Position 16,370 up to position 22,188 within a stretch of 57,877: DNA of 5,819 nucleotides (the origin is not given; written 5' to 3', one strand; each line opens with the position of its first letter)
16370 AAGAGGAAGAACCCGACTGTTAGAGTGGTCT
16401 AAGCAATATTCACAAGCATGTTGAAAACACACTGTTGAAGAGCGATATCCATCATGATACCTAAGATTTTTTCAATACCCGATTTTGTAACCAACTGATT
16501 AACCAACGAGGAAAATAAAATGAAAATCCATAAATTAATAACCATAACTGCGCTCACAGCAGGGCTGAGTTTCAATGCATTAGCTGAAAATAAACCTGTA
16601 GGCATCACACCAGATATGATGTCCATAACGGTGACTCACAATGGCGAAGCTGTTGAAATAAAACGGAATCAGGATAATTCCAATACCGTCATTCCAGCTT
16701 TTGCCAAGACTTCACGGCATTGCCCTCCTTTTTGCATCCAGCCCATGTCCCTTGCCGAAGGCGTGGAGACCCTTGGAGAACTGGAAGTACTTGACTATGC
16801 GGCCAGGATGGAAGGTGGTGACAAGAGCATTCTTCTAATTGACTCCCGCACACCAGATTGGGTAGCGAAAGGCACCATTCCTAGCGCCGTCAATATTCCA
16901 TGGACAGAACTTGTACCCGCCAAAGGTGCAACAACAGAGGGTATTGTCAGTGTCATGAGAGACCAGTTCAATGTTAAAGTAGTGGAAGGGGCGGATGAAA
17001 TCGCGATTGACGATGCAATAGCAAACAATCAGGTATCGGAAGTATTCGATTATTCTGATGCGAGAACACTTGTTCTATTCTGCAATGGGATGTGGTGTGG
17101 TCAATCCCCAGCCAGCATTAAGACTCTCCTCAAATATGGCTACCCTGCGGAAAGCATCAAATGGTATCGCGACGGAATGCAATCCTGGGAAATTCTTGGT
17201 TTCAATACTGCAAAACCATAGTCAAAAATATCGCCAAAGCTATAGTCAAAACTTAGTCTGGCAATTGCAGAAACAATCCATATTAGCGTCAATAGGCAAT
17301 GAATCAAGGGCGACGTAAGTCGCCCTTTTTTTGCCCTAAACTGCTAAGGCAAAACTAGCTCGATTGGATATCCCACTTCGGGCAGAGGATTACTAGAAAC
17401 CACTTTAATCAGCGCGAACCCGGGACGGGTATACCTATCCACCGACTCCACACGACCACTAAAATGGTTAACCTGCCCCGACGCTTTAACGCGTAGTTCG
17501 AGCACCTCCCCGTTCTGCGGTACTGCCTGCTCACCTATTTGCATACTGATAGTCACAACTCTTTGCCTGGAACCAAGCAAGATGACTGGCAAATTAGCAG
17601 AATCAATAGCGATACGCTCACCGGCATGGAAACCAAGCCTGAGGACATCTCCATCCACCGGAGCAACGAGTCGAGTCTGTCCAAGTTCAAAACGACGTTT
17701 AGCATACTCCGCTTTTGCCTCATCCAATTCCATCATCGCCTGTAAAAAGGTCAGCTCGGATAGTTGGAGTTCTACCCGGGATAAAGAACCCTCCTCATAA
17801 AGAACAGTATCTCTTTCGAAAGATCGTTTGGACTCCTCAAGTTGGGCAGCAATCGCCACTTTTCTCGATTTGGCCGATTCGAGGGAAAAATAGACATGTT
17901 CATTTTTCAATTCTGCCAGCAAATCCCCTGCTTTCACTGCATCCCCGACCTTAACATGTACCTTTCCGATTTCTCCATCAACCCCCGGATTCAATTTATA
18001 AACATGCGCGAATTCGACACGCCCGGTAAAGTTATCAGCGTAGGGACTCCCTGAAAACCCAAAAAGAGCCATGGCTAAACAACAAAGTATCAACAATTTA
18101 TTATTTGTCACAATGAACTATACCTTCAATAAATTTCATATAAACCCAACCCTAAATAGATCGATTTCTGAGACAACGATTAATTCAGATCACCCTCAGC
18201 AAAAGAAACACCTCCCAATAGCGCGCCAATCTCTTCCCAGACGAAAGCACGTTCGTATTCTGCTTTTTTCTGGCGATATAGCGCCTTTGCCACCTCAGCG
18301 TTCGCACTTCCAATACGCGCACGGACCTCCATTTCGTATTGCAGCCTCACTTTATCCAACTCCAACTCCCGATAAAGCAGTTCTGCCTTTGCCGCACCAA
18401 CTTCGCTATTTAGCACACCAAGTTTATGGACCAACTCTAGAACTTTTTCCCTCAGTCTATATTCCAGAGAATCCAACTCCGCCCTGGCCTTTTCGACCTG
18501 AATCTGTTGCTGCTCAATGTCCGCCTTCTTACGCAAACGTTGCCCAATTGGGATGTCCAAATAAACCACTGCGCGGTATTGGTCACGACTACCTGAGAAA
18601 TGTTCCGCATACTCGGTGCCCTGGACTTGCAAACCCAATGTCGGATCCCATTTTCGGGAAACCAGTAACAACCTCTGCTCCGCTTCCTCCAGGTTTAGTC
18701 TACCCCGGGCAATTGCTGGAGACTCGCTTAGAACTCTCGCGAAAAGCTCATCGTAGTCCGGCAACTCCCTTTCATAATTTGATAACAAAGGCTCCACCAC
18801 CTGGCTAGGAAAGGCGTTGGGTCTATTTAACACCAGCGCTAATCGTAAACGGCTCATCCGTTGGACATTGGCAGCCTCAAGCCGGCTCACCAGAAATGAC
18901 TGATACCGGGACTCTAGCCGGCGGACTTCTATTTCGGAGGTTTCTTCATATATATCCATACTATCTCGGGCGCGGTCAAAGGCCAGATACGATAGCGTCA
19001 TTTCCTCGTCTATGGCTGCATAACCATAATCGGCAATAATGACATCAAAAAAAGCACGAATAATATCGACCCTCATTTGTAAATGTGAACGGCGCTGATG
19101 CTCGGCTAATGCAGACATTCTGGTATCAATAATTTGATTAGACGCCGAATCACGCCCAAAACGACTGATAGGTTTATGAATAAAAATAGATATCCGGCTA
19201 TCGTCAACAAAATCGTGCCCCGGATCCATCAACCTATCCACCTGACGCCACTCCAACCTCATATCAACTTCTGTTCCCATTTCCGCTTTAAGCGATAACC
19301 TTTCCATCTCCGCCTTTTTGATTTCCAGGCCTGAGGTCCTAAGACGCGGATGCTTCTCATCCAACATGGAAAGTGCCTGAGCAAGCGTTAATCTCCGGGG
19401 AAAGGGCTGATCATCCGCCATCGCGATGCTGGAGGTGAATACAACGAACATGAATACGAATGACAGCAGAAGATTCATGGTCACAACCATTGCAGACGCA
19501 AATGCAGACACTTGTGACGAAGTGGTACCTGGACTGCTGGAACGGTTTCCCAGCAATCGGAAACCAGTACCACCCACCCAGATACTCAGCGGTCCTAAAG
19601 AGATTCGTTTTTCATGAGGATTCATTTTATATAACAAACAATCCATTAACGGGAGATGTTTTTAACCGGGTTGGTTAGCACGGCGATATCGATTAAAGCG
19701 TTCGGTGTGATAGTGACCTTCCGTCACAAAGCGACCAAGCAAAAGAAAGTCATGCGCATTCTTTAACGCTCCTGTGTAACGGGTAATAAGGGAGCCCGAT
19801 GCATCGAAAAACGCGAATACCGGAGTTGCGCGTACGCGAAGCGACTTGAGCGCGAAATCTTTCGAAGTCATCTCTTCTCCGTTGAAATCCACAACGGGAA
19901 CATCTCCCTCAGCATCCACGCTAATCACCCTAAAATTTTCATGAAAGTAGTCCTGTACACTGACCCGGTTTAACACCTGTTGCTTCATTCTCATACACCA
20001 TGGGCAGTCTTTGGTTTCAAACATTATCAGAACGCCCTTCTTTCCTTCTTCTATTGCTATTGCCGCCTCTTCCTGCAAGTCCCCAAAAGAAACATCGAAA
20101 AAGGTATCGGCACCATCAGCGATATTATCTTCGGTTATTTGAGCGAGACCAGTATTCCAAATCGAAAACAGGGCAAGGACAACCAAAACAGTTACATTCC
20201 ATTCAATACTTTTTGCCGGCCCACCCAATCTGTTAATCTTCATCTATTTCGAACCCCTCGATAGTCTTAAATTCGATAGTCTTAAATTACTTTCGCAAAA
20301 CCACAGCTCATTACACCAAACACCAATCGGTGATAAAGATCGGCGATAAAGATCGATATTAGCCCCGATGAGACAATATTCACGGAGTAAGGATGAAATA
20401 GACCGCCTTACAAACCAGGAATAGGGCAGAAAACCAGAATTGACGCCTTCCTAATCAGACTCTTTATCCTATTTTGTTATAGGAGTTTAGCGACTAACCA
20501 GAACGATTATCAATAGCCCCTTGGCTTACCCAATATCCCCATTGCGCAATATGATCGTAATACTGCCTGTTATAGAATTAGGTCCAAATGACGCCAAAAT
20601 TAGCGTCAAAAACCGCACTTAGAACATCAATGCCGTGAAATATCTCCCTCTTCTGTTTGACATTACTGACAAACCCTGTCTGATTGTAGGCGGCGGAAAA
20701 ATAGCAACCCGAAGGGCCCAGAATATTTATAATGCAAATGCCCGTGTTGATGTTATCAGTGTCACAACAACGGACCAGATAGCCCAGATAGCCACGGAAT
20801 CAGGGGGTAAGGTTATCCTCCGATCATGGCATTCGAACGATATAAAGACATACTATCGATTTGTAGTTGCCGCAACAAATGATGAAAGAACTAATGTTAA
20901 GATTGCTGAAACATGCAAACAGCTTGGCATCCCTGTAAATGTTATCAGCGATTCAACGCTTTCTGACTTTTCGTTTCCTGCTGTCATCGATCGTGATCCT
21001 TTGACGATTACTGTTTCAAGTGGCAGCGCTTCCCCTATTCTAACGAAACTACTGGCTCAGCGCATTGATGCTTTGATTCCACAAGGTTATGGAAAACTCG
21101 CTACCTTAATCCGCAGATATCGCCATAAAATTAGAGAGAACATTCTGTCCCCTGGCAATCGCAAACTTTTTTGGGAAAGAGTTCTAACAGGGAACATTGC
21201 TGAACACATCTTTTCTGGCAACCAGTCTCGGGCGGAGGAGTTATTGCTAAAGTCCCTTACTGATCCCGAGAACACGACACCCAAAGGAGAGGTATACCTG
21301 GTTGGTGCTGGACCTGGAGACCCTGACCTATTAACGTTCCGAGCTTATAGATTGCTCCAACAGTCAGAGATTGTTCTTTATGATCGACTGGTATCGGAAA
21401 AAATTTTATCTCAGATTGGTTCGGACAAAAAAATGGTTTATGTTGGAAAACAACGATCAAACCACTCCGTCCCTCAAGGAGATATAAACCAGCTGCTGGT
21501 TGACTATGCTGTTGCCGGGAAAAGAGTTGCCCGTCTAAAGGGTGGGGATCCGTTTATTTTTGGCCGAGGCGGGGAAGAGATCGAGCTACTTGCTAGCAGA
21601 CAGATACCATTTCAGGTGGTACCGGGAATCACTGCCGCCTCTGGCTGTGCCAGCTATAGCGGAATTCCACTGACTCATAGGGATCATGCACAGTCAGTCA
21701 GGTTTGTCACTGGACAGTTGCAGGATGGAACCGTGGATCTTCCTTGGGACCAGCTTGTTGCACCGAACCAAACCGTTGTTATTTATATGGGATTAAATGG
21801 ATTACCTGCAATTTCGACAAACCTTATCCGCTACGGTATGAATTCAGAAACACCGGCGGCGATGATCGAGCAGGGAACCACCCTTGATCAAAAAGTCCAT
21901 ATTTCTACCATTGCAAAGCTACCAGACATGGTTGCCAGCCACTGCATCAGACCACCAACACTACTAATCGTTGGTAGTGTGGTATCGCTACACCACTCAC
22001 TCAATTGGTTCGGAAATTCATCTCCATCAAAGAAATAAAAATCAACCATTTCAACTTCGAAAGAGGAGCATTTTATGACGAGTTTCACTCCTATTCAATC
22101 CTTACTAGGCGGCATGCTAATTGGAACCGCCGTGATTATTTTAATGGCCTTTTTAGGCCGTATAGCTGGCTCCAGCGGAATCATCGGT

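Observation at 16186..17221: Sec-signal micro-protein ending in ........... paired with a periplasmic rhodanese: candidate new periplasmic sulfur (or metal) carrier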

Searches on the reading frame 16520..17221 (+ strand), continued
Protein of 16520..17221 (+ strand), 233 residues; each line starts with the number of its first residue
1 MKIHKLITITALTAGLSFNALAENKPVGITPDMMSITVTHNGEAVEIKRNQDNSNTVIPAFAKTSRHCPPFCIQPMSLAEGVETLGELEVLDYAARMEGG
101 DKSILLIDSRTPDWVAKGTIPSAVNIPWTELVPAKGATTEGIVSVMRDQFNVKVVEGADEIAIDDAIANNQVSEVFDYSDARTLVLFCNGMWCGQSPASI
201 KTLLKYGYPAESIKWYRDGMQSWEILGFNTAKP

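Call 45: search_protein_families(library=pfam, proteins=[L008:1025-2425:+, L008:2520-4436:+, L045:2596-3867:-, L057:4072-5424:-, L042:6776-8143:-, L016:2672-4426:-, L001:6819-7295:+, L001:7404-8531:+, L038:1139-1444:-, L034:7573-7887:+], max_evalue=0.00001)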
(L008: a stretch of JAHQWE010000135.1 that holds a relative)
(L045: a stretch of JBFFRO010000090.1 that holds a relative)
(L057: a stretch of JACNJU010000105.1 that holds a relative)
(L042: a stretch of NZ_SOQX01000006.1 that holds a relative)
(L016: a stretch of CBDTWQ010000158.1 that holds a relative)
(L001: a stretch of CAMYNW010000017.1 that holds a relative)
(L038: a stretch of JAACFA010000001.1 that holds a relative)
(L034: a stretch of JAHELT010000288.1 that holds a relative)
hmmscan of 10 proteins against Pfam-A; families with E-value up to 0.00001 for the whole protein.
L008:1025-2425:+ (466 aa): 1 family
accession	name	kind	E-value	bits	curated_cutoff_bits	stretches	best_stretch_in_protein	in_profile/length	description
PF05694.17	SBP56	-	1.8e-44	152.7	34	1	39-441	4-442/453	56kDa selenium binding protein (SBP56)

L008:2520-4436:+ (638 aa): 2 families
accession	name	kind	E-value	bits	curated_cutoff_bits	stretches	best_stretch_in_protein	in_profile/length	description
PF03150.19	CCP_MauG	-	1.7e-49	168.7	25.6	1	300-448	2-147/149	Di-haem cytochrome c peroxidase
PF02630.20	SCO1-SenC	-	8.5e-12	45.6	22.8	1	65-200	9-130/134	SCO1/SenC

L045:2596-3867:- (423 aa): 1 family
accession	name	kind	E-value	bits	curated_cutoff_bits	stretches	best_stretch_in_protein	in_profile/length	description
PF07992.20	Pyr_redox_2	-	1.6e-16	61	26.1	1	3-300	2-274/291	Pyridine nucleotide-disulphide oxidoreductase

L057:4072-5424:- (450 aa): 4 families
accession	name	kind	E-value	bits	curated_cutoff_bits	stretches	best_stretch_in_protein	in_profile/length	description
PF21706.3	FCSD_central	-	2e-21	76.7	27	1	205-297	13-106/116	Sulfide dehydrogenase [flavocytochrome c] flavoprotein chain, central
PF07992.20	Pyr_redox_2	-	3e-08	33.9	26.1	1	60-162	2-109/291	Pyridine nucleotide-disulphide oxidoreductase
PF09242.17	FCSD-flav_bind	-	6.2e-06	26.9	26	0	390-449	8-71/71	Flavocytochrome c sulphide dehydrogenase, flavin-binding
PF01946.23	Thi4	-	9.5e-06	25.4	26.2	0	59-109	18-63/235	Thi4 family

L042:6776-8143:- (455 aa): 7 families
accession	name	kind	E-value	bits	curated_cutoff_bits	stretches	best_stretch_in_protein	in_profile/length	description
PF00158.32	Sigma54_activat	-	1.6e-64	217.1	20.2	1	138-303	2-167/168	Sigma-54 interaction domain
PF14532.12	Sigma54_activ_2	-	1.1e-23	84.5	25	1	138-308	1-138/138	Sigma-54 interaction domain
PF25601.1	AAA_lid_14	-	4.6e-18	65.3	27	1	309-377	1-71/87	AAA+ ATPase lid domain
PF08448.16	PAS_4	-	2.4e-10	41.1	23.1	1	24-117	7-95/110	PAS fold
PF02954.25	HTH_8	-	5.7e-10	39.2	22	1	411-446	6-41/42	Bacterial regulatory protein, Fis family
PF07728.20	AAA_5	-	3.9e-07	30.6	22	1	161-279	2-123/139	AAA domain (dynein-related subfamily)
PF07724.20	AAA_2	-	3e-06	27.8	27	1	159-279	4-125/166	AAA domain (Cdc48 subfamily)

L016:2672-4426:- (584 aa): 1 family
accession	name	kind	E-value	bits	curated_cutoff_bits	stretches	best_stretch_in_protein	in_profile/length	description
PF02872.23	5_nucleotid_C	-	2.2e-13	51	23.6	1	408-537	22-144/158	5'-nucleotidase, C-terminal domain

L001:6819-7295:+ (158 aa): 1 family
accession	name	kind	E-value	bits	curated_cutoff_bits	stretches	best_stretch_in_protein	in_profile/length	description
PF00571.33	CBS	-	1.1e-26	93.3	24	2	88-141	1-55/57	CBS domain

L001:7404-8531:+ (375 aa): 1 family
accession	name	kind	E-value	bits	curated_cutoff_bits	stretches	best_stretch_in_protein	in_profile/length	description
PF00266.25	Aminotran_5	-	4.5e-13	49.3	21.5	1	22-294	31-296/371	Aminotransferase class-V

L038:1139-1444:- (101 aa): 0 families

L034:7573-7887:+ (104 aa): 1 family
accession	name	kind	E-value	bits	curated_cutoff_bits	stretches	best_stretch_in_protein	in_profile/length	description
PF08770.17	SoxZ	-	2e-41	140.1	25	1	7-101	3-97/98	Sulphur oxidation protein SoxZ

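Call 56: find_encoding_contigs(protein=P0005, flank=1500, max_places=2)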
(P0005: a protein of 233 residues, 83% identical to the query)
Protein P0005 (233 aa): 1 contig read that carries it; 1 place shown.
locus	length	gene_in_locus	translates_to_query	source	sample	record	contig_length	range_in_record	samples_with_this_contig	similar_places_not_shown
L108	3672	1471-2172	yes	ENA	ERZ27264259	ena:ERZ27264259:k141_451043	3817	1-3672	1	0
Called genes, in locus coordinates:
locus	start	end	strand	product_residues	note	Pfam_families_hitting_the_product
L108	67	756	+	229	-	PF00578:AhpC-TSA, PF08534:Redoxin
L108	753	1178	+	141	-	PF12840:HTH_20 (weak), PF01022:HTH_5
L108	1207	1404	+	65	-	-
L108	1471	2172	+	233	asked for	PF00581:Rhodanese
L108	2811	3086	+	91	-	PF02604:PhdYeFM_antitox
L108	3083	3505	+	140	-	PF01850:PIN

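Call 57: find_encoding_contigs(protein=P0006, flank=1500, max_places=2)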
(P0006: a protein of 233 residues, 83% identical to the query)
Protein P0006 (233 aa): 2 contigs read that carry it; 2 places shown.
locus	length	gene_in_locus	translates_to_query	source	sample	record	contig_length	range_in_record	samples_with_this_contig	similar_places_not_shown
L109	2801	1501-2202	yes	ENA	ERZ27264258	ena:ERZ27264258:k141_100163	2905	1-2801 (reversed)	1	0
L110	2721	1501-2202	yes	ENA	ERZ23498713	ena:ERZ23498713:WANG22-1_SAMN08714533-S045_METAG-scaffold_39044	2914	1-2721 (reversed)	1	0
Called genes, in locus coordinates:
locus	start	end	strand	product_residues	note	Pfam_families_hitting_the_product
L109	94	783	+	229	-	PF00578:AhpC-TSA, PF08534:Redoxin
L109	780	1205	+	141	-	PF12840:HTH_20 (weak), PF01022:HTH_5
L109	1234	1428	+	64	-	-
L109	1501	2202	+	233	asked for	PF00581:Rhodanese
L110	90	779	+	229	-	PF00578:AhpC-TSA, PF08534:Redoxin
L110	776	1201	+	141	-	PF12840:HTH_20 (weak), PF01022:HTH_5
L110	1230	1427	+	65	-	-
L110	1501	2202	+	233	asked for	PF00581:Rhodanese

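Call 58: find_encoding_contigs(protein=P0007, flank=1500, max_places=2)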
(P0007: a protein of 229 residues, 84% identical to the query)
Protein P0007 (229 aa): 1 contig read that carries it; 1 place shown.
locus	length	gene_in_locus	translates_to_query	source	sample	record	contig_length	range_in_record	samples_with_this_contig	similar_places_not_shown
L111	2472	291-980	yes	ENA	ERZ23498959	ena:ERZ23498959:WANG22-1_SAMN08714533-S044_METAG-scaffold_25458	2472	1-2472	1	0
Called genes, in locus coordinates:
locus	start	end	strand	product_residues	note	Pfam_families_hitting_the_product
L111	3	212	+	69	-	?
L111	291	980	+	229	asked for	PF00581:Rhodanese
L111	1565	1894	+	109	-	PF02604:PhdYeFM_antitox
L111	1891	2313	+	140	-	PF01850:PIN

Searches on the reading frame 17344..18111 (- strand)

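Call 3: search_protein_families(library=pfam, proteins=[window:17344-18111:-], max_evalue=0.01)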
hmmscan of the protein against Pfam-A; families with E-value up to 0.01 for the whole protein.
window:17344-18111:- (255 aa): 6 families
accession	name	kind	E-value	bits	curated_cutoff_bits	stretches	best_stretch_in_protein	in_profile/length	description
PF13533.13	Biotin_lipoyl_2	-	1e-08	35.2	29.8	1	39-68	2-31/32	Biotin-lipoyl like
PF00364.28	Biotin_lipoyl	-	0.00012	22.3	22.1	1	46-71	15-39/73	Biotin-requiring enzyme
PF00358.26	PTS_EIIA_1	-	0.0016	18.5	27.2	0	45-73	80-108/127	phosphoenolpyruvate-dependent sugar phosphotransferase system, EIIA 1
PF02321.23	OEP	-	0.0025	18.1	22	1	73-143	112-182/187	Outer membrane efflux protein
PF05896.17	NQRA_N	-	0.0084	16.7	25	0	50-72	41-63/94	NqrA N-terminal barrel-sandwich hybrid domain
PF13437.12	HlyD_3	-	0.0098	17.1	22.2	0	44-71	6-33/106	HlyD family secretion protein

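Call 66: search_protein_families(library=ncbifam, proteins=[window:17344-18111:-], max_evalue=0.001)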
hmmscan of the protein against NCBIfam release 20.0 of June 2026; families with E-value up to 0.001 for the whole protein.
window:17344-18111:- (255 aa): 17 families
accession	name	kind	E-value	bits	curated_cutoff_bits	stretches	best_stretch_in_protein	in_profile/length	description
TIGR01730.1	RND_mfp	subfamily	5.4e-28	97.9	94.9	1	27-226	16-212/322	efflux RND transporter periplasmic adaptor subunit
TIGR00999.1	8a0102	subfamily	8.2e-14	51.3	319.3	1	56-226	1-169/271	CzcB/NccB family metal efflux transporter periplasmic adaptor subunit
TIGR00998.1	8a0101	subfamily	1e-12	47.7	390.8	2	116-235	175-292/334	EmrA/EmrK family multidrug efflux transporter periplasmic adaptor subunit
NF000272.2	OqxA_adapt_sub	exception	3.8e-11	42.6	835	1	26-179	56-210/391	multidrug efflux RND transporter periplasmic adaptor subunit OqxA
NF045904.1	RND-peri-MexE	equivalog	1.7e-10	40.3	714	1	26-176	52-202/390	multidrug efflux RND transporter periplasmic adaptor subunit MexE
TIGR02971.1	heterocyst_DevB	subfamily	5e-10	39.3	129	1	77-188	137-243/327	ABC exporter membrane fusion protein, DevB family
NF007785.0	PRK10476.1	equivalog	6.1e-10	38.4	376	1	35-101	46-112/347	multidrug transporter subunit MdtN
NF008589.1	PRK11556.1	equivalog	8.9e-10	38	391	1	30-170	77-217/392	MdtA/MuxA family multidrug efflux RND transporter periplasmic adaptor subunit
NF007850.1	PRK10559.1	equivalog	6e-09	35.4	400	1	32-173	34-175/303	p-hydroxybenzoic acid efflux pump subunit AaeA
NF002939.0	PRK03598.1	equivalog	1.9e-08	33.9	393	1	39-98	46-105/332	secretion protein HlyD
TIGR03794.1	NHLM_micro_HlyD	equivalog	3.2e-07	29.6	156.2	1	35-91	56-112/421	NHLP bacteriocin system secretion protein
TIGR01843.1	type_I_hlyD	subfamily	5.4e-07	28.9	208.65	0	46-92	52-98/422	HlyD family type I secretion periplasmic adaptor subunit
NF008606.0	PRK11578.1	equivalog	2.7e-05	23.5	342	1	43-180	67-217/371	macrolide transporter subunit MacA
NF007132.1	PRK09578.1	equivalog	0.00012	21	512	1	44-159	72-187/396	MexX/AxyX family multidrug efflux RND transporter periplasmic adaptor subunit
NF011715.0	PRK15136.1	equivalog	0.00018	20.3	563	0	42-83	66-107/390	multidrug efflux MFS transporter periplasmic adaptor subunit EmrA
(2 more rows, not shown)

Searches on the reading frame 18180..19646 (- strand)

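Call 3: search_protein_families(library=pfam, proteins=[window:18180-19646:-], max_evalue=0.01)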
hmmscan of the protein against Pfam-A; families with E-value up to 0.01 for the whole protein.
window:18180-19646:- (488 aa): 1 family
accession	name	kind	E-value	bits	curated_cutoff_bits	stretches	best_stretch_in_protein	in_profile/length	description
PF02321.23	OEP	-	1.5e-20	74.2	22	2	298-471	1-180/187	Outer membrane efflux protein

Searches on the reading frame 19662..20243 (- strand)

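Call 3: search_protein_families(library=pfam, proteins=[window:19662-20243:-], max_evalue=0.01)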
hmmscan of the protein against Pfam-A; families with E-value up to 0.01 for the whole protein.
window:19662-20243:- (193 aa): 3 families
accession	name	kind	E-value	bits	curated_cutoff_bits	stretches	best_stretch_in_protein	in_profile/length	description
PF13098.12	Thioredoxin_2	-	1.4e-17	64.4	27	1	65-166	2-100/104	Thioredoxin-like domain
PF13899.12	Thioredoxin_7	-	1.8e-08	34.8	27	1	58-148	7-83/83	Thioredoxin-like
PF03190.21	Thioredox_DsbH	-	0.0013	19.2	27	1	55-119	24-87/163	Protein of unknown function, DUF255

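Call 66: search_protein_families(library=ncbifam, proteins=[window:19662-20243:-], max_evalue=0.001)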
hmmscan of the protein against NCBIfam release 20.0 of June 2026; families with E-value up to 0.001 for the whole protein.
window:19662-20243:- (193 aa): 1 family
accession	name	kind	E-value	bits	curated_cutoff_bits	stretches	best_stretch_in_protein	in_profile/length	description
NF043050.1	DisulfRedDsbH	equivalog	1.1e-07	32.1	190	1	60-155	51-144/166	disulfide reductase DsbH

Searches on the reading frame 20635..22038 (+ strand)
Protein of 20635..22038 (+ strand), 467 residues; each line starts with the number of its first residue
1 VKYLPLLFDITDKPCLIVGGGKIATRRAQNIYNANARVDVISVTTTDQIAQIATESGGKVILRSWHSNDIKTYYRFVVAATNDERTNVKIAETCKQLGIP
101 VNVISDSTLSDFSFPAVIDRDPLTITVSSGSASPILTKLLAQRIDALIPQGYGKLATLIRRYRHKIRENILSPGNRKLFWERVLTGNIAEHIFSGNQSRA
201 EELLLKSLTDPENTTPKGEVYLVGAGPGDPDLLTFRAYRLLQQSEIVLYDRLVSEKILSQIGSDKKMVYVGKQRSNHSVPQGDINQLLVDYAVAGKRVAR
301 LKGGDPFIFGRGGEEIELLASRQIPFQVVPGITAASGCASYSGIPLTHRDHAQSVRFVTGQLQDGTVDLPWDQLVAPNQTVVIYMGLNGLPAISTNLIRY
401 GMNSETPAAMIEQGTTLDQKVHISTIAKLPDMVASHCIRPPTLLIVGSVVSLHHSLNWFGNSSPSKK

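Call 3: search_protein_families(library=pfam, proteins=[window:20635-22038:+], max_evalue=0.01)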
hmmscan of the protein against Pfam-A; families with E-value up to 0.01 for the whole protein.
window:20635-22038:+ (467 aa): 3 families
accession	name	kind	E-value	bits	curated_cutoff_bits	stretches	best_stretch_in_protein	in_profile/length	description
PF00590.25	TP_methylase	-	4e-52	177.7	27.8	1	220-429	2-211/212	Tetrapyrrole (Corrin/Porphyrin) Methylases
PF13241.12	NAD_binding_7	-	1.4e-22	80.6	22.1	1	7-116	2-104/104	Putative NAD(P)-binding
PF10414.14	CysG_dimeriser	-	3.1e-15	56.1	23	1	151-208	1-58/58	Sirohaem synthase dimerisation region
